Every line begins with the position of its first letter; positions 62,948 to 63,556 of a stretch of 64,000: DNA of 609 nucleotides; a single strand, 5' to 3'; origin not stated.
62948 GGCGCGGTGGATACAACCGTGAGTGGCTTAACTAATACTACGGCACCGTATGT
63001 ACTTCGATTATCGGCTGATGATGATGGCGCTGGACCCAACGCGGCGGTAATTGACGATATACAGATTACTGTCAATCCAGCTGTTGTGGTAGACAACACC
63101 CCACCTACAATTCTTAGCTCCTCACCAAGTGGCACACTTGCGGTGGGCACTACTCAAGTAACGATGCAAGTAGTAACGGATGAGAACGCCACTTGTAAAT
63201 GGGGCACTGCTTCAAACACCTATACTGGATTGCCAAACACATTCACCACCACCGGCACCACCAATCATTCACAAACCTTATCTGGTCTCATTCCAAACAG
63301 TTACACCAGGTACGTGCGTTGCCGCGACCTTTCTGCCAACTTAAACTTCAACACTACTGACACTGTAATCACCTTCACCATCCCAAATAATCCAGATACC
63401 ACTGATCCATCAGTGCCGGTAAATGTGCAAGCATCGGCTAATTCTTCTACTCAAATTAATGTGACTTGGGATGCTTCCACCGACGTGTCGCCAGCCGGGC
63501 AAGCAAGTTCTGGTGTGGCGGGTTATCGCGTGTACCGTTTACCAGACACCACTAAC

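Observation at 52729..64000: Giant secreted multidomain protein with five copies of an unrecognised Cys-bracketed domain (C[RK]W…YVRCQD)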

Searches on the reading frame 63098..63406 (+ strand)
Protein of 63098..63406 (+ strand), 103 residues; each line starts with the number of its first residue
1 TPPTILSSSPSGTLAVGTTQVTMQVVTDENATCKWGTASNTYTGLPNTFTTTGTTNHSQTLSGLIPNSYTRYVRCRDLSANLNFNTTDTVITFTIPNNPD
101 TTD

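Call 8: search_protein_families(library=pfam, proteins=[window:63098-63406:+], max_evalue=10)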
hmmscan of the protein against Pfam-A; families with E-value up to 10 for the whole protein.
seq(103 aa): 1 family
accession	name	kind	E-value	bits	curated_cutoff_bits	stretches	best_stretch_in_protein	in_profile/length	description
PF01299.22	Lamp2-like_luminal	-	0.06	13.6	27.2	1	48-98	25-76/148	Lysosome-associated membrane glycoprotein 2-like, luminal domains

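Call 27: predict_structure(alignment_id=A2)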
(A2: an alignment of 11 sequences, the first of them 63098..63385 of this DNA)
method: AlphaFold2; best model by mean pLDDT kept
length: 96 residues; sequences in the alignment: 11
mean_pLDDT: 90.9   pTM: 0.79
mean pLDDT of the five models: 90.9, 90.3, 89.6, 88.4, 85.8
residues with pLDDT >= 90: 65; 70-90: 29; 50-70: 2; < 50: 0
segments of 3 or more residues with pLDDT < 50: none
pLDDT, mean of each block of 10 residues (from residue 1): 93 97 95 91 80 91 96 88 83 97
secondary structure, 60 per line:
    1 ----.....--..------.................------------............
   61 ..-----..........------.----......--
elements in order: E5-9 E20-36 E49-62 E68-77 E89-94

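Call 30: search_protein_representatives(alignment_id=A2)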
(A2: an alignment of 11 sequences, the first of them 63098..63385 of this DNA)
Query: 11 sequences, 140 profile positions. Proteins with E-value up to 0.001 (for the whole library): 8492; up to 1e-10: 4702; up to 1e-30: 890. The best 150 are listed.
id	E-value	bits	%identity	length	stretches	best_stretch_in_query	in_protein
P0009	0.0e+00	1125.6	-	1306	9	2-101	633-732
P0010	0.0e+00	1081.8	-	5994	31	1-102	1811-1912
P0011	6.4e-224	748.7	-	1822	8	2-100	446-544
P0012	2.1e-196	659.5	-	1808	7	2-98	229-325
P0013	5.4e-185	622.5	-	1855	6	3-105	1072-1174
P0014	6.9e-178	599.5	-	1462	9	3-97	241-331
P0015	6.0e-177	596.4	-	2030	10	1-101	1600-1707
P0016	3.1e-173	584.4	-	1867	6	1-101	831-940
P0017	2.4e-167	565.3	-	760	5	1-102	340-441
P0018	7.0e-161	544.4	-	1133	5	1-99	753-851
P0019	8.3e-159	537.7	-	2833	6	6-101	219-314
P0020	3.2e-152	516.3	-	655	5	1-100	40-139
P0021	4.6e-152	515.8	-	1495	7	3-105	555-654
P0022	1.3e-151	514.3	-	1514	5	1-108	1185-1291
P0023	1.3e-151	514.3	-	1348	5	1-101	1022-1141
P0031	8.1e-129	440.5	-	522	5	1-99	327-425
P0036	2.3e-122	419.5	-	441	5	1-99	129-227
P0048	1.6e-104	361.7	-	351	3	2-101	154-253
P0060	6.5e-98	340.3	-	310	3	2-104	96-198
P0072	3.1e-93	325.2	-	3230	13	19-121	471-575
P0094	6.4e-88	308.0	-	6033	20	1-108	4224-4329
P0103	5.4e-84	295.2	-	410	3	2-99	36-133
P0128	3.1e-75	266.9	-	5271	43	53-120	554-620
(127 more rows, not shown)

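Call 34: list_cluster_members(proteins=[P0009, P0010, P0011, P0012, P0017, P0020, P0031, P0094, P0128, P0072])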
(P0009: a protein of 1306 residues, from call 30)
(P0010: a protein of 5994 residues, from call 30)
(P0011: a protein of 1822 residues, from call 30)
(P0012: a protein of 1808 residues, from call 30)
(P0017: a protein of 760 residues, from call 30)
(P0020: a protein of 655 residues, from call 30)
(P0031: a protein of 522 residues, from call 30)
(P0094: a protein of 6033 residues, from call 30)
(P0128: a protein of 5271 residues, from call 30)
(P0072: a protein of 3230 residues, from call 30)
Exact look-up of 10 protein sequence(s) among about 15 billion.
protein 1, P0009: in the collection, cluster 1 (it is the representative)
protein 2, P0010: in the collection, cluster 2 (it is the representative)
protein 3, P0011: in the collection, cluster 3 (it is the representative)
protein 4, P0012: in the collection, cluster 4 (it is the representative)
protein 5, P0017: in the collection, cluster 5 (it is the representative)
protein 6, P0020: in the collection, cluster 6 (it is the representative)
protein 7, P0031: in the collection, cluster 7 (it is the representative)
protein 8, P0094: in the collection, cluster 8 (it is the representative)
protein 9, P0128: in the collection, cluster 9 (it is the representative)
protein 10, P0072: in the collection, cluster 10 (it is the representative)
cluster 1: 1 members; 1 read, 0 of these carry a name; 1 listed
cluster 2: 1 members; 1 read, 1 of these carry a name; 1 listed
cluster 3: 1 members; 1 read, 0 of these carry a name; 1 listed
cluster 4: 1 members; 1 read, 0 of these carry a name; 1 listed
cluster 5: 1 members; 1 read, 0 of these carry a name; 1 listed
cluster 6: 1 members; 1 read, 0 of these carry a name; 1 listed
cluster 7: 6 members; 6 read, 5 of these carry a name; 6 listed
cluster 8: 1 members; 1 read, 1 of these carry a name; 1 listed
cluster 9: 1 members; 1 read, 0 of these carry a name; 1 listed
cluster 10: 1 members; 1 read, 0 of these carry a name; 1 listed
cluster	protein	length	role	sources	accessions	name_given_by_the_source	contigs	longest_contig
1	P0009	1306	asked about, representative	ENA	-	-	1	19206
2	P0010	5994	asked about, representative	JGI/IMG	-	hypothetical protein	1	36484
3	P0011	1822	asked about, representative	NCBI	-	-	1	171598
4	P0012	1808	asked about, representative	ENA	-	-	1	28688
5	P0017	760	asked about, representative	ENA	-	-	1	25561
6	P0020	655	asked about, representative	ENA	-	-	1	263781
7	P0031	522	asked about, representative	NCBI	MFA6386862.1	MAG: hypothetical protein WCW32_00005, partial [Candidatus Paceibacterota bacterium]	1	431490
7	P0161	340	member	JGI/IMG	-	hypothetical protein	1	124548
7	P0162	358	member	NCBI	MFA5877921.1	MAG: hypothetical protein WC845_00970, partial [Candidatus Staskawiczbacteria bacterium]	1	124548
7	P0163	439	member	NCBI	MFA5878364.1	MAG: hypothetical protein WC845_03295, partial [Candidatus Staskawiczbacteria bacterium]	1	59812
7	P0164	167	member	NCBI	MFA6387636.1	MAG: hypothetical protein WCW32_04125, partial [Candidatus Paceibacterota bacterium]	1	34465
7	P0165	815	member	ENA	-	-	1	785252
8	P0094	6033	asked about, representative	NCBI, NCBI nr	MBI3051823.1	hypothetical protein HYY74_05195 [Candidatus Woesearchaeota archaeon] | hypothetical protein [Candidatus Woesearchaeota archaeon]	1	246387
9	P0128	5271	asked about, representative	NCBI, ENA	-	-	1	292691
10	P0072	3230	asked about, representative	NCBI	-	-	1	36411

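Call 41: search_protein_families(library=pfam, proteins=[P0017, P0020, P0031, P0036, P0060, P0103, P0048, P0009], max_evalue=1)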
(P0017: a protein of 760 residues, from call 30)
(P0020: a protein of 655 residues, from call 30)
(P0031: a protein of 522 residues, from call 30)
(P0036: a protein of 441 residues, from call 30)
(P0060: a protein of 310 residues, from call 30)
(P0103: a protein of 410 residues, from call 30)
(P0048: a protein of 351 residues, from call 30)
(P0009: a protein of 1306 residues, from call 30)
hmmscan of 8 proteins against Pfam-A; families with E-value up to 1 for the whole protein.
P0017 (760 aa): 12 families
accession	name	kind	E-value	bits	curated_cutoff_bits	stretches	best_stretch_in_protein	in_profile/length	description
PF25077.1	DUF7800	-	1.3e-11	44.9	27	3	357-420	14-74/89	Domain of unknown function (DUF7800)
PF19077.6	Big_13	-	4.2e-11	43.7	27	4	469-538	23-99/102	Bacterial Ig-like domain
PF16656.11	Pur_ac_phosph_N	-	3.9e-09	37.4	30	4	261-314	24-83/93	Purple acid Phosphatase, N-terminal domain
PF17425.8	Arylsulfotran_N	-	3.6e-07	30.6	24.2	2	674-747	11-85/88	Arylsulfotransferase Ig-like domain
PF00041.27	fn3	-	5.5e-05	23.7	25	1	393-428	46-79/84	Fibronectin type III domain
PF16655.11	PhoD_N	-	5.8e-05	24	30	0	392-420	51-81/90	PhoD-like phosphatase, N-terminal domain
PF24376.1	DUF7532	-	0.0054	17.3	27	0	235-298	8-71/122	Family of unknown function (DUF7532)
PF07495.19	Y_Y_Y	-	0.0063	16.8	26.6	0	293-327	29-62/65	Y_Y_Y domain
PF15418.12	DUF4625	-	0.023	15.4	27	0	514-534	107-127/131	Domain of unknown function (DUF4625)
PF16893.11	fn3_2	-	0.066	13.8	27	0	603-636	51-84/89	Fibronectin type III domain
PF24489.1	Ig_J_second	-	0.38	11.3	27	0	397-425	56-85/105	Tip attachment protein J second Ig-like domain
PF04355.18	BamE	-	0.88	9.9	23.2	0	610-648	30-68/71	Outer membrane protein assembly factor BamE domain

P0020 (655 aa): 15 families
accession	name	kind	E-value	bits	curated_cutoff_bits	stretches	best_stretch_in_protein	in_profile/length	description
PF13385.13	Laminin_G_3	-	2.3e-34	119.2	27.6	1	490-646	1-151/151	Concanavalin A-like lectin/glucanases superfamily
PF07495.19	Y_Y_Y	-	9e-18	64.4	26.6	5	310-337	37-64/65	Y_Y_Y domain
PF19077.6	Big_13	-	6.5e-13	49.5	27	4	289-336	53-99/102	Bacterial Ig-like domain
PF15418.12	DUF4625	-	3.1e-10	40.9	27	0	302-333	97-128/131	Domain of unknown function (DUF4625)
PF16656.11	Pur_ac_phosph_N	-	6.2e-08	33.5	30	4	370-422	24-82/93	Purple acid Phosphatase, N-terminal domain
PF00041.27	fn3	-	1e-07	32.5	25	0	183-227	35-77/84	Fibronectin type III domain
PF25814.1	fn3_SORL1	-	0.00013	22.4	27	0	361-419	13-70/90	SORL1-like, fn3 domain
PF02973.23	Sialidase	-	0.00028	20.9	26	1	588-646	118-182/189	Sialidase, N-terminal domain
PF01835.25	MG2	-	0.0045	17.8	32.8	0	264-331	27-94/96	MG2 domain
PF02210.31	Laminin_G_2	-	0.011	16.6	22.9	1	570-636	48-124/126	Laminin G domain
PF09148.16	DUF1934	-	0.042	14.3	22.5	0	157-189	62-94/128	Domain of unknown function (DUF1934)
PF18006.6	SepRS_C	-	0.14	12.7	26.9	0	145-154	22-31/31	O-phosphoseryl-tRNA synthetase C-terminal domain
PF05506.17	PLipase_C_C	-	0.15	13.4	24.4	0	262-321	13-71/80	Bacterial phospholipase C, C-terminal domain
PF06439.18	3keto-disac_hyd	-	0.15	12.5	26.8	1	533-598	101-148/187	3-keto-disaccharide hydrolase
PF01894.22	UPF0047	-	0.3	11.7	27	0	45-72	11-38/117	Uncharacterised protein family UPF0047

P0031 (522 aa): 5 families
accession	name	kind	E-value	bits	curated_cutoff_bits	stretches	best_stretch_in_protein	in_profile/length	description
PF07495.19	Y_Y_Y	-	1.9e-05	24.9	26.6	1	194-228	30-64/65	Y_Y_Y domain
PF19077.6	Big_13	-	6e-05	23.9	27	0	290-321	70-100/102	Bacterial Ig-like domain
PF16656.11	Pur_ac_phosph_N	-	0.0018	19.2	30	1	355-406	25-82/93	Purple acid Phosphatase, N-terminal domain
PF23905.1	DUF7247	-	0.02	16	27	0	62-97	13-48/106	Domain of unknown function (DUF7247)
PF21181.3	SsfX3_N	-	0.18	12.4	27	0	39-76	30-68/130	SsfX3, N-terminal domain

P0036 (441 aa): 8 families
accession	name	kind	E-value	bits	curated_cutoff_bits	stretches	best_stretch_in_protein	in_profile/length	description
PF25455.1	Beta-barrel_CAF17_C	-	3.2e-09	36.8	25.7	1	119-155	7-43/70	CAF17, C-terminal beta-barrel domain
PF07495.19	Y_Y_Y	-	2.1e-06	28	26.6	0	26-50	40-64/65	Y_Y_Y domain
PF12377.13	DuffyBP_N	-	0.0021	19.1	25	0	71-100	34-64/65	Duffy binding protein N terminal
PF17425.8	Arylsulfotran_N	-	0.0029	18.1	24.2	0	276-310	40-74/88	Arylsulfotransferase Ig-like domain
PF22352.2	K319L-like_PKD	-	0.0046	17.4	27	0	280-322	42-83/84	K319L-like, PKD domain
PF19966.4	VMAP-M4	-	0.0048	17.7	27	0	297-342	18-63/107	vWA-MoxR associated protein middle region (VMAP-M) 4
PF15899.11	BNR_6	-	0.0056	17.1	27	0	316-324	4-12/14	BNR-Asp box repeat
PF25657.1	Rota_VP6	-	0.01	15.2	27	0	198-225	234-261/390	Rotavirus intermediate capsid protein VP6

P0060 (310 aa): 11 families
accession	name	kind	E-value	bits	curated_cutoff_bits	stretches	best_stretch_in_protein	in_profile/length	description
PF16656.11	Pur_ac_phosph_N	-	1.9e-08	35.2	30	2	119-173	31-81/93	Purple acid Phosphatase, N-terminal domain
PF00041.27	fn3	-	2e-06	28.3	25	2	146-178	45-74/84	Fibronectin type III domain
PF25077.1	DUF7800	-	2.2e-06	28.2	27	0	13-71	16-71/89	Domain of unknown function (DUF7800)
PF19077.6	Big_13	-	2.1e-05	25.4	27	0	42-85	56-96/102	Bacterial Ig-like domain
PF07495.19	Y_Y_Y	-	4.5e-05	23.7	26.6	0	64-90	39-65/65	Y_Y_Y domain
PF20164.4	GspA_SrpA_N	-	0.0051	17.6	27.4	0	44-85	69-109/117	GspA/SrpA SigLec-like domain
PF03562.22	MltA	-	0.037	14.5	24.3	0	216-257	92-133/163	MltA specific insert domain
PF06486.16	DUF1093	-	0.067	14.3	26.3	0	53-80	21-47/81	Protein of unknown function (DUF1093)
PF00508.23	PPV_E2_N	-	0.1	12.4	27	0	3-75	105-177/200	E2 (early) protein, N terminal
PF15418.12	DUF4625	-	0.14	12.9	27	0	64-86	107-129/131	Domain of unknown function (DUF4625)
PF10298.14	WhiA_N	-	0.23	12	23.4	0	207-231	15-39/86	WhiA N-terminal LAGLIDADG-like domain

P0103 (410 aa): 6 families
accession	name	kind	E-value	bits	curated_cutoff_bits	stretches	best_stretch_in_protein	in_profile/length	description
PF16656.11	Pur_ac_phosph_N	-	9.4e-08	33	30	3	55-114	45-82/93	Purple acid Phosphatase, N-terminal domain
PF00041.27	fn3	-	0.00014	22.4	25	1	52-117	12-73/84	Fibronectin type III domain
PF24660.1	PGAP1_3rd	-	0.00021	21.6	27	0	53-83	98-128/135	GPI inositol-deacylase beta-sandwich domain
PF25077.1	DUF7800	-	0.00022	21.8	27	0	257-313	17-70/89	Domain of unknown function (DUF7800)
PF00404.24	Dockerin_1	-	0.0019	18.8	22.9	1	364-387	1-31/57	Dockerin type I domain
PF24533.1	Tri-helical_Ada2b_C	-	0.21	11.9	27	0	60-88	3-32/55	Ada2b-like, C-terminal tri-helical domain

P0048 (351 aa): 8 families
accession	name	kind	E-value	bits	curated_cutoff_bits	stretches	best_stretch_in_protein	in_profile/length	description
PF16656.11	Pur_ac_phosph_N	-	1.2e-08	35.9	30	2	171-246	25-91/93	Purple acid Phosphatase, N-terminal domain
PF19077.6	Big_13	-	1.6e-06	28.9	27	2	202-246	56-98/102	Bacterial Ig-like domain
PF25788.1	Ig_Rha78A_N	-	7.6e-05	23.4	27.4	1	114-148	68-102/105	Rha78A-like, N-terminal immunoglobulin domain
PF13750.12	Big_3_3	-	0.00031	20.9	27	0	218-243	118-143/157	Bacterial Ig-like domain (group 3)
PF00041.27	fn3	-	0.00097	19.7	25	0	208-243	45-81/84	Fibronectin type III domain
PF07495.19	Y_Y_Y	-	0.094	13.1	26.6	0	324-348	40-64/65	Y_Y_Y domain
PF19648.5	DUF6151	-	0.096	13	27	1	189-245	51-107/188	Family of unknown function (DUF6151)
PF15418.12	DUF4625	-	0.33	11.7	27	0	323-345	107-129/131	Domain of unknown function (DUF4625)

P0009 (1306 aa): 14 families
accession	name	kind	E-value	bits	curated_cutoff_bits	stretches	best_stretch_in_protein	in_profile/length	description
PF19077.6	Big_13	-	1.4e-20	74.1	27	7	782-827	56-100/102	Bacterial Ig-like domain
PF16656.11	Pur_ac_phosph_N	-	6e-20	72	30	5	159-222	26-91/93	Purple acid Phosphatase, N-terminal domain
PF25788.1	Ig_Rha78A_N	-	2.8e-13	50.5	27.4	0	292-326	69-103/105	Rha78A-like, N-terminal immunoglobulin domain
PF13750.12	Big_3_3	-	1.4e-12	48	27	0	596-623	118-145/157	Bacterial Ig-like domain (group 3)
PF00041.27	fn3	-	6.8e-12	45.9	25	3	585-619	45-78/84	Fibronectin type III domain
PF20164.4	GspA_SrpA_N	-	2.8e-11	44.3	27.4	2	76-117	63-106/117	GspA/SrpA SigLec-like domain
PF07495.19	Y_Y_Y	-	8.5e-09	35.6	26.6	0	601-626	39-64/65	Y_Y_Y domain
PF24489.1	Ig_J_second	-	8e-06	26.3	27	0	586-615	55-84/105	Tip attachment protein J second Ig-like domain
PF15418.12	DUF4625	-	1.3e-05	25.9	27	0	601-622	107-128/131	Domain of unknown function (DUF4625)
PF18788.6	DarA_N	-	0.00096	19.4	27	0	683-727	42-86/122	Defence against restriction A N-terminal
PF17425.8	Arylsulfotran_N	-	0.015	15.8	24.2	0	578-622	41-85/88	Arylsulfotransferase Ig-like domain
PF16893.11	fn3_2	-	0.016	15.8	27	0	587-617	52-82/89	Fibronectin type III domain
PF00028.23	Cadherin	-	0.024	15.5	28.8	0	600-626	65-92/93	Cadherin domain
PF12377.13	DuffyBP_N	-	0.6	11.3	25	0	437-474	31-64/65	Duffy binding protein N terminal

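Call 42: search_protein_families(library=ncbifam, proteins=[P0017, P0020, P0031, P0036, P0060, P0103, P0048, P0009], max_evalue=1)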
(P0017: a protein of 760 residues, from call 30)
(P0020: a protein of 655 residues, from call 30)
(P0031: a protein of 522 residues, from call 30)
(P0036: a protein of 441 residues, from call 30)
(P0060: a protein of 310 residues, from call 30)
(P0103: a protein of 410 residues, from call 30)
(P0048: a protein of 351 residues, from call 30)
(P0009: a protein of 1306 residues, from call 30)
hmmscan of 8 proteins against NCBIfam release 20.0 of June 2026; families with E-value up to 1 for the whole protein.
P0017 (760 aa): 2 families
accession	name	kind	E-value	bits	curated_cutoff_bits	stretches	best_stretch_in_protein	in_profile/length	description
NF041611.1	exoglucan_CbhB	equivalog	2.9e-16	58.7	1950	3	229-425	698-876/997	exoglucanase CbhB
NF045522.1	MXAN_2561_fam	equivalog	3.8e-07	29.9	150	3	218-321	160-250/304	MXAN_2561 family MXYO-CTERM-anchored protein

P0020 (655 aa): 5 families
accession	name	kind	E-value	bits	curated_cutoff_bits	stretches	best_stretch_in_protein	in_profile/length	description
NF041611.1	exoglucan_CbhB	equivalog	2.5e-21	75.5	1950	3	86-241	741-891/997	exoglucanase CbhB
NF045522.1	MXAN_2561_fam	equivalog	2e-11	43.9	150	4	180-226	207-248/304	MXAN_2561 family MXYO-CTERM-anchored protein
NF052521.1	TafC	equivalog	2.3e-10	40.2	410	1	475-645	176-356/373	TafC family fimbrial protein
TIGR04463.1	rSAM_vs_C_rich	equivalog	2.1e-05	23.5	525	0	359-402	284-327/438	TIGR04463 family radical SAM/SPASM RiPP maturase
NF007469.0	PRK10050.1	equivalog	0.23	11.9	171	0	102-141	13-52/138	curli production assembly/transport protein CsgF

P0031 (522 aa): 0 families

P0036 (441 aa): 3 families
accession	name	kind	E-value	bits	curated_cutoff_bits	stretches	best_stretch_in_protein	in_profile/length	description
NF041611.1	exoglucan_CbhB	equivalog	9.7e-06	23.9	1950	3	121-327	695-888/997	exoglucanase CbhB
NF002522.0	PRK01917.1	equivalog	0.013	15.4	162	0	301-320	27-46/145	cation-binding hemerythrin HHE family protein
NF008362.0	PRK11152.1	equivalog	0.072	13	68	0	302-328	28-54/85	acetolactate synthase 2 small subunit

P0060 (310 aa): 2 families
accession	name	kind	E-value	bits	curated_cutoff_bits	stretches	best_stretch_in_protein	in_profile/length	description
NF041611.1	exoglucan_CbhB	equivalog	1.1e-06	27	1950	2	89-290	697-885/997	exoglucanase CbhB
NF045522.1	MXAN_2561_fam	equivalog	1.4e-05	24.7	150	2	112-179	193-247/304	MXAN_2561 family MXYO-CTERM-anchored protein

P0103 (410 aa): 2 families
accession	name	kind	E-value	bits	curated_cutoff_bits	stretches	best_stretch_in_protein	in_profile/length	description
NF041611.1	exoglucan_CbhB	equivalog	2.9e-10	38.9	1950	2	122-354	687-906/997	exoglucanase CbhB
NF049887.1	A1S_1983_colist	equivalog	0.0063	16.1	150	0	37-76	155-193/216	A1S_1983 family putative colistin resistance protein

P0048 (351 aa): 3 families
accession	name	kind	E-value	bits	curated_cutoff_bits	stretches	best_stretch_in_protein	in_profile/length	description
NF041611.1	exoglucan_CbhB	equivalog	7.3e-10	37.5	1950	2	64-241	703-879/997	exoglucanase CbhB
TIGR03000.1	plancto_dom_1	domain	0.0011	18.9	43.1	1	103-134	22-56/75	TIGR03000 domain-containing protein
NF053746.1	NdoAlphArabAbnB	equivalog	0.034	12.9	750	0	208-233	72-97/446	arabinan endo-1,5-alpha-L-arabinosidase AbnB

P0009 (1306 aa): 3 families
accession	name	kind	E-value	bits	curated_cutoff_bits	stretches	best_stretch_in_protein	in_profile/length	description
NF045522.1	MXAN_2561_fam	equivalog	2.1e-24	86.6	150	4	579-622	211-254/304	MXAN_2561 family MXYO-CTERM-anchored protein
NF041611.1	exoglucan_CbhB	equivalog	7.6e-20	70.6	1950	6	541-729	708-888/997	exoglucanase CbhB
NF047446.1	barrel_OmpL47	domain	5.7e-05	23.5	40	0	803-827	44-68/68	OmpL47-type beta-barrel domain-containing protein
